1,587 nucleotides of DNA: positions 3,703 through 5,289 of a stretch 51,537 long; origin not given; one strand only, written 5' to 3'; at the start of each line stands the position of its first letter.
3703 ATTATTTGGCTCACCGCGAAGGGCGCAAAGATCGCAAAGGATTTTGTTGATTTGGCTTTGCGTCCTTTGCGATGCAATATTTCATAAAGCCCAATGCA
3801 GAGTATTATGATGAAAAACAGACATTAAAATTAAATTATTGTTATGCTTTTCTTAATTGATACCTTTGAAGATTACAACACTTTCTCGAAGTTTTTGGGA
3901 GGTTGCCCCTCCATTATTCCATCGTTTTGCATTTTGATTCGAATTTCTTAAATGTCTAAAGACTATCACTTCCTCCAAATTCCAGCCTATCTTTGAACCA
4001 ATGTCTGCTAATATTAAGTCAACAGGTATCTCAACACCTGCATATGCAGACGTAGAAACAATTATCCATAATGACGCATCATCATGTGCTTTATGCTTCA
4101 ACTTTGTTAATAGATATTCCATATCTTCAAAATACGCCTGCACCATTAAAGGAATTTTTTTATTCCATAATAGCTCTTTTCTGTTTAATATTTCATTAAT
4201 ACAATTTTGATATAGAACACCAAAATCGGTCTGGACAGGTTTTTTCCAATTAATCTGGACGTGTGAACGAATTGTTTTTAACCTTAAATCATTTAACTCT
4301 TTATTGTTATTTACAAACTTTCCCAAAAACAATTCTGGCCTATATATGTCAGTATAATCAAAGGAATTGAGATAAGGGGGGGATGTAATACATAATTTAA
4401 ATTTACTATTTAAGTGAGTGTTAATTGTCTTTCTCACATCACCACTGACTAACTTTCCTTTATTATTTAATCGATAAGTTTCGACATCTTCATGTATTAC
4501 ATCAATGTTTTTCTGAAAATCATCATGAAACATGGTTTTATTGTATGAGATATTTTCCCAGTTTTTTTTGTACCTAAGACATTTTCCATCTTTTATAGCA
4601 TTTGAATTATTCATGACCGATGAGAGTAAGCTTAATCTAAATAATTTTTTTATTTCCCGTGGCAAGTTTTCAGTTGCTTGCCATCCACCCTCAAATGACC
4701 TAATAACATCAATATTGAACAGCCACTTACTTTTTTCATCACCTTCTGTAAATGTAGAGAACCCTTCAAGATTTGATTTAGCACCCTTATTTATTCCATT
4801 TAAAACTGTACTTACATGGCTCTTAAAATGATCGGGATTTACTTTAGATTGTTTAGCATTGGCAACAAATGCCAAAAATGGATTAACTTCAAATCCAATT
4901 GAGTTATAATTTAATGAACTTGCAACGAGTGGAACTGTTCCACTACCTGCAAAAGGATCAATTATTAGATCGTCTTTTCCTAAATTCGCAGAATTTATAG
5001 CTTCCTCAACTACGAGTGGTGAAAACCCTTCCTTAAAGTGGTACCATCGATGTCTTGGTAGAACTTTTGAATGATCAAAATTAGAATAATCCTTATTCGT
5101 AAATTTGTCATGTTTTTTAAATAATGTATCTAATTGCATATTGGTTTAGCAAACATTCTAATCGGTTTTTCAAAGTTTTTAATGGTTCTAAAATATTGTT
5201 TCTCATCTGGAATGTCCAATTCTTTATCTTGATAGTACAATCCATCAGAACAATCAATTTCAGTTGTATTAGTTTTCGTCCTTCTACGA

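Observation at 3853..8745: Four-gene translationally coupled operon: SMC-like ABC ATPase + middle protein + PD-(D/E)xK protein + DNA methyltransferase (Lamassu/ABC-3C-like system with a methylation arm)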

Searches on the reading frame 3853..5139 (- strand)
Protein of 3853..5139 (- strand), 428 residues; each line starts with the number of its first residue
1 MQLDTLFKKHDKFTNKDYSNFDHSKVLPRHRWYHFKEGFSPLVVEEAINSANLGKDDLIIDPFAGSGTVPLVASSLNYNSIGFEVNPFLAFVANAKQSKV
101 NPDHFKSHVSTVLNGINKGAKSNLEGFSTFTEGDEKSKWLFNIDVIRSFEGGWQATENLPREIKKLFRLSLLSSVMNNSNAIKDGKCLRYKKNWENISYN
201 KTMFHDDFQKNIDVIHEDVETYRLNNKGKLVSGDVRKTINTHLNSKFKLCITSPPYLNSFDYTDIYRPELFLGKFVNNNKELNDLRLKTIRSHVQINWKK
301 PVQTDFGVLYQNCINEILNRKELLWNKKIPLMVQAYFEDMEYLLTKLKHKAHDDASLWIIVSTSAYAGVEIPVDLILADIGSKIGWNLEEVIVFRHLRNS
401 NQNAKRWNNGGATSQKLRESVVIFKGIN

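Call 3: search_protein_families(library=pfam, proteins=[window:3853-5139:-], max_evalue=1)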
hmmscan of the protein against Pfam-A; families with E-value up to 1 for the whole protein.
window:3853-5139:- (428 aa): 5 families
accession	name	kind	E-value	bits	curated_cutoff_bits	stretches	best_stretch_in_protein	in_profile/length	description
PF01555.25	N6_N4_Mtase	-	2.8e-14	54.1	26.7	2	35-88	162-214/221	DNA methylase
PF01170.24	UPF0020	-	3.2e-06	27.4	22.3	1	49-121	22-93/197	RMKL-like, methyltransferase domain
PF02086.21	MethyltransfD12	-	0.0014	18.9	22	1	55-197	20-143/253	D12 class N6 adenine-specific DNA methyltransferase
PF07669.17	Eco57I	-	0.022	15.3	25.3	1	165-278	14-105/171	Eco57I restriction-modification methylase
PF03602.21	Cons_hypoth95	-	0.049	13.7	24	0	201-259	66-126/182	Conserved hypothetical protein 95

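Call 4: search_protein_families(library=padloc, proteins=[window:3853-5139:-], max_evalue=1)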
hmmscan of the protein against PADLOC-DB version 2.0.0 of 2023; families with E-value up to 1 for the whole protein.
window:3853-5139:- (428 aa): 45 families (the best 25 are shown)
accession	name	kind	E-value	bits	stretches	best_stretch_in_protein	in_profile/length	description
PDLC03224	MTase_II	-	4.2e-60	202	1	8-425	47-479/481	Type II methyltransferase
PDLC03389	MTase_II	-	1.8e-27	94.2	2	232-399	266-431/445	Type II methyltransferase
PDLC03306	MTase_II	-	1.4e-19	68.4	2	229-401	224-401/422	Type II methyltransferase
PDLC03239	MTase_II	-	5.6e-18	62.8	1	12-309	55-348/442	Type II methyltransferase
PDLC03377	MTase_II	-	1.7e-17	61.2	1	29-394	95-479/504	Type II methyltransferase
PDLC03353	MTase_II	-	1.3e-16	59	2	225-425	7-148/260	Type II methyltransferase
PDLC03322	MTase_II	-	9.8e-15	52.3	1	29-422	36-438/446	Type II methyltransferase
PDLC03387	MTase_II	-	5e-14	50.1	2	39-96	218-274/289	Type II methyltransferase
PDLC03362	MTase_II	-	3.4e-13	47.3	1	56-414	70-427/438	Type II methyltransferase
PDLC03371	MTase_II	-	3e-11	41.3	2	41-88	196-243/260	Type II methyltransferase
PDLC03249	MTase_II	-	4.3e-10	37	1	30-117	105-200/541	Type II methyltransferase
PDLC03364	MTase_II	-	4.2e-09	33.9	1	28-271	31-264/380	Type II methyltransferase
PDLC03350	MTase_II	-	4.4e-09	34.2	2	55-97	253-295/312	Type II methyltransferase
PDLC03369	MTase_II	-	5.1e-09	33.4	2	26-97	111-182/532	Type II methyltransferase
PDLC03252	MTase_II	-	7.6e-09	33.3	2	54-101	310-357/365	Type II methyltransferase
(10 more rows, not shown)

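Call 5: search_protein_families(library=ncbifam, proteins=[window:3853-5139:-], max_evalue=1)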
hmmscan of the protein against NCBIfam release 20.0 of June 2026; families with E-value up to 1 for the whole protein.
window:3853-5139:- (428 aa): 11 families
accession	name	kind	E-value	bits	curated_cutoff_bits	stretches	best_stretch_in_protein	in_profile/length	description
NF050803.1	DnaMtaseCcrMCaul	equivalog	4e-06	26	830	1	53-107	203-257/350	adenine-specific DNA-methyltransferase CcrM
NF008572.0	PRK11524.1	equivalog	7.6e-05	22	292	1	46-86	205-245/294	adenine-specific DNA-methyltransferase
NF040721.1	Trm14_Arch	equivalog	0.00027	20.2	280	1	30-126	166-259/370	tRNA (guanine(6)-N2)-methyltransferase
TIGR03533.1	L3_gln_methyl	equivalog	0.0048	16.3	229.7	1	209-264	155-207/284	50S ribosomal protein L3 N(5)-glutamine methyltransferase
TIGR01177.1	TIGR01177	hypoth_equivalog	0.012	15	316.55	1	28-86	155-213/330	TIGR01177 family methyltransferase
NF042963.1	DUF1156_antiphage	equivalog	0.014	13.5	1000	0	49-91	177-219/960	anti-phage-associated DUF1156 domain-containing protein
TIGR00479.1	rumA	equivalog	0.037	12.9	183.55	1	38-97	276-333/432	23S rRNA (uracil(1939)-C(5))-methyltransferase RlmD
TIGR00536.1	hemK_fam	subfamily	0.038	13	115.5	1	209-263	148-199/286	HemK family protein methyltransferase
TIGR03276.1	Phn-HD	hypoth_equivalog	0.074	12.6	214.6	1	207-260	66-116/179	phosphonate degradation HD-domain oxygenase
TIGR03534.1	RF_mod_PrmC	equivalog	0.081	12.4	199.1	1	206-261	119-171/253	peptide chain release factor N(5)-glutamine methyltransferase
NF010339.0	PRK13768.1-1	equivalog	0.16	11.6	414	1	317-396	163-240/248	GTPase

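Call 22: search_solved_structures(query=window:3853-5139:-, max_evalue=0.01)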
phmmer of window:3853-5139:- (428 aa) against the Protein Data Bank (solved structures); distinct sequences matched with E-value up to 0.01: 4.
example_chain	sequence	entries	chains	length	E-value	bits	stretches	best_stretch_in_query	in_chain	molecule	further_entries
8s9m_A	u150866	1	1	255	2.8e-05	26.3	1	43-87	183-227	DNA cytosine-N4 methyltransferase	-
8s9n_A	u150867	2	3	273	3.3e-05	26.1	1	43-87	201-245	DNA cytosine-N4 methyltransferase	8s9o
5hek_A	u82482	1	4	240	0.0035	19.4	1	42-87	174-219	Adenine specific DNA methyltransferase (DpnA)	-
5hfj_A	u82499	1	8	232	0.0048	19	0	42-86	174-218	Adenine specific DNA methyltransferase (DpnA)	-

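Call 55: search_dna_similar(query=window:3853-5139:-, collection=plasmids, mode=protein, max_rows=20)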
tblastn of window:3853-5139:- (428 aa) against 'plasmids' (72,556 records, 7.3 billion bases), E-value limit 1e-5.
Records with a match: 18; places in all: 24; records where one place covers at least 80% of the query: 13.
Best place of each record, by identity: <60% 18.
By first word of the organism name: Erwinia 5; Ligilactobacillus 2; Azospirillum 1; Burkholderia 1; Pseudanabaena 1; Cryobacterium 1; Roseibium 1; Enterococcus 1; Psychrobacter 1; Acinetobacter 1; and 3 more.
By predicted mobility (MOB-suite, as given by PLSDB): non-mobilizable 9; mobilizable 8; conjugative 1.
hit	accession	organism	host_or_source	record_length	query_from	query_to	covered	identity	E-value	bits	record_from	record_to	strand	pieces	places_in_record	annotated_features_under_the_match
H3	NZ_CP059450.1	Azospirillum brasilense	Prokaryotes,soil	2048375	24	425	94%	33.0%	7e-47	180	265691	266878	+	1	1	none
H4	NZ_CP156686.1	Burkholderia stagnalis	Bacterial cells,soils collected in ...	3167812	27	404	88%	29.5%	3e-45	175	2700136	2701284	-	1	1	none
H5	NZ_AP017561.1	Pseudanabaena sp. ABRG5-3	-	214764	24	425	94%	26.4%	1e-26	120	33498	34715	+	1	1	SAM-dependent methyltransferase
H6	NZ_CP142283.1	Erwinia aphidicola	Triticum aestivum 'Kvium'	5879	19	409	91%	25.7%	2e-15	86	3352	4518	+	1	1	DNA methyltransferase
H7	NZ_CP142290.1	Erwinia aphidicola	Triticum aestivum 'Kvium'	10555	19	409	91%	25.7%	3e-15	86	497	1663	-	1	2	DNA methyltransferase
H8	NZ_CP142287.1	Erwinia aphidicola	Triticum aestivum 'Kvium'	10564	19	409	91%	25.7%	3e-15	86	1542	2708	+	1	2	DNA methyltransferase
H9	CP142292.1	Erwinia aphidicola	Triticum aestivum 'Kvium'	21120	19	409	91%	25.7%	3e-15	86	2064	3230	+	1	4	DNA methyltransferase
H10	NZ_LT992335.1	Ligilactobacillus acidipiscis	Kopanisti cheese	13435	30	425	93%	25.2%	1e-19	99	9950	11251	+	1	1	DNA methyltransferase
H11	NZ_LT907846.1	Ligilactobacillus acidipiscis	Kopanisti cheese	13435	30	425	93%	25.2%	1e-19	99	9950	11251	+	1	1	DNA methyltransferase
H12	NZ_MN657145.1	Cryobacterium sp.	-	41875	27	422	93%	24.6%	1e-29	129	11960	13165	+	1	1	SAM-dependent methyltransferase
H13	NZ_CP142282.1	Erwinia aphidicola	Triticum aestivum 'Kvium'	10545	59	409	82%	26.0%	7e-12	75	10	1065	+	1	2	none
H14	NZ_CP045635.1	Roseibium aggregatum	-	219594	30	425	93%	22.4%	2e-17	92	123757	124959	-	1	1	class I SAM-dependent methyltransferase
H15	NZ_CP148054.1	Enterococcus faecalis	animal,mixed culture,pig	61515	15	425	71%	29.0%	6e-12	136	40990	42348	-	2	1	DNA methyltransferase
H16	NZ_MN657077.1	Psychrobacter sp.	-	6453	57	399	80%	23.6%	6e-15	85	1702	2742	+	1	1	hypothetical protein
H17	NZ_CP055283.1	Acinetobacter sp. NEB 394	pure culture,soil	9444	13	293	66%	27.1%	1e-6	59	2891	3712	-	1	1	DNA methyltransferase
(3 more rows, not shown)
